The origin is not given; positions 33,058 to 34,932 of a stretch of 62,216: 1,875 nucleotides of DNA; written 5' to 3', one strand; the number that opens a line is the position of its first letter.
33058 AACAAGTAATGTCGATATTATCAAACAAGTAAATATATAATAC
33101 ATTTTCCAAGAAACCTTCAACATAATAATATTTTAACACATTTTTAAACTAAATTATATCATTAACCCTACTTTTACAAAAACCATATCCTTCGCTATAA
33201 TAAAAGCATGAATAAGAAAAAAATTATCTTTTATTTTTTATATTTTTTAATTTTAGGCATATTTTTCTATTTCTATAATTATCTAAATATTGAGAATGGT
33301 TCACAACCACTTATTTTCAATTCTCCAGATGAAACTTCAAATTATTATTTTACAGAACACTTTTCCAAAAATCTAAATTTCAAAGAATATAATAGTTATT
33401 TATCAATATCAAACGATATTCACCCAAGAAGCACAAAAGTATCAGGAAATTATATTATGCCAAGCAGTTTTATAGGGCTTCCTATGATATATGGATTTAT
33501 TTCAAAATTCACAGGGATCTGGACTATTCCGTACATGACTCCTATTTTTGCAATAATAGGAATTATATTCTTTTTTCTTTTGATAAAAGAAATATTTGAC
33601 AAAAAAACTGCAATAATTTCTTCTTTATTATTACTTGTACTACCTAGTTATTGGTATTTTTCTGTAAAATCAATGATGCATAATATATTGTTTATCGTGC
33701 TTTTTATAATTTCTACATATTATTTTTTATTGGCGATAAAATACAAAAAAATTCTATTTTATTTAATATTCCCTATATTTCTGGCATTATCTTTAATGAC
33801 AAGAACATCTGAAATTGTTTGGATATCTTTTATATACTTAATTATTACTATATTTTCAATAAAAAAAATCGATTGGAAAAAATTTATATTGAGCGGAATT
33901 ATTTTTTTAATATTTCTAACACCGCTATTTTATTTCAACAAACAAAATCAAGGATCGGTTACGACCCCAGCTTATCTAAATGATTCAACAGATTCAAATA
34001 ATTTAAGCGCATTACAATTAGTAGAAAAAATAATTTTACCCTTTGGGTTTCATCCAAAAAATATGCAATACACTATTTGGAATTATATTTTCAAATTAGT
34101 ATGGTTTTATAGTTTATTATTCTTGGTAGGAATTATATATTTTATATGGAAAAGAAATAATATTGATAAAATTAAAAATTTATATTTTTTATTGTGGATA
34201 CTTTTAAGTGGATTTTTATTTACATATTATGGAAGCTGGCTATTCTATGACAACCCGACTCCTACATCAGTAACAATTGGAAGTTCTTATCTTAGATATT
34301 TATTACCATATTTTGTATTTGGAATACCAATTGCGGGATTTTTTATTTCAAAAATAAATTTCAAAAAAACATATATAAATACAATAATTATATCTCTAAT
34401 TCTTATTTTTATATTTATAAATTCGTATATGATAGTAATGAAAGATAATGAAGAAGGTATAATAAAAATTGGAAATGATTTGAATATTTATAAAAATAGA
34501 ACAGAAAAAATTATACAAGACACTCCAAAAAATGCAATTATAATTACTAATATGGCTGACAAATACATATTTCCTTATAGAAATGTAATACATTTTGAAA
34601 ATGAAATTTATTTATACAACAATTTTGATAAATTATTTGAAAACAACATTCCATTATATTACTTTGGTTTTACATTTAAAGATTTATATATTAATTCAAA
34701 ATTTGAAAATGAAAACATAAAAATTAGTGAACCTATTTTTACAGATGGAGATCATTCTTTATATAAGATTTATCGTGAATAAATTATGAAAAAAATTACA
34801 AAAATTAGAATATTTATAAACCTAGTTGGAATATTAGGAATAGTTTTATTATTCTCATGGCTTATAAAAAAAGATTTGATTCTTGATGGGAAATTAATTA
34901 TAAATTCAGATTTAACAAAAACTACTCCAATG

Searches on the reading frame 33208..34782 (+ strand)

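Call 10: search_protein_families(library=pfam, proteins=[window:33208-34782:+], max_evalue=0.01)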
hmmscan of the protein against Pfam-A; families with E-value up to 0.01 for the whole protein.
window:33208-34782:+ (524 aa): 2 families
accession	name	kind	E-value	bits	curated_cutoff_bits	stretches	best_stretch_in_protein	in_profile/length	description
PF13231.12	PMT_2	-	7.6e-09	36.4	26.1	1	104-242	21-159/160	Dolichyl-phosphate-mannose-protein mannosyltransferase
PF01757.29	Acyl_transf_3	-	0.0022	17.6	31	1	231-411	88-233/326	Acyltransferase domain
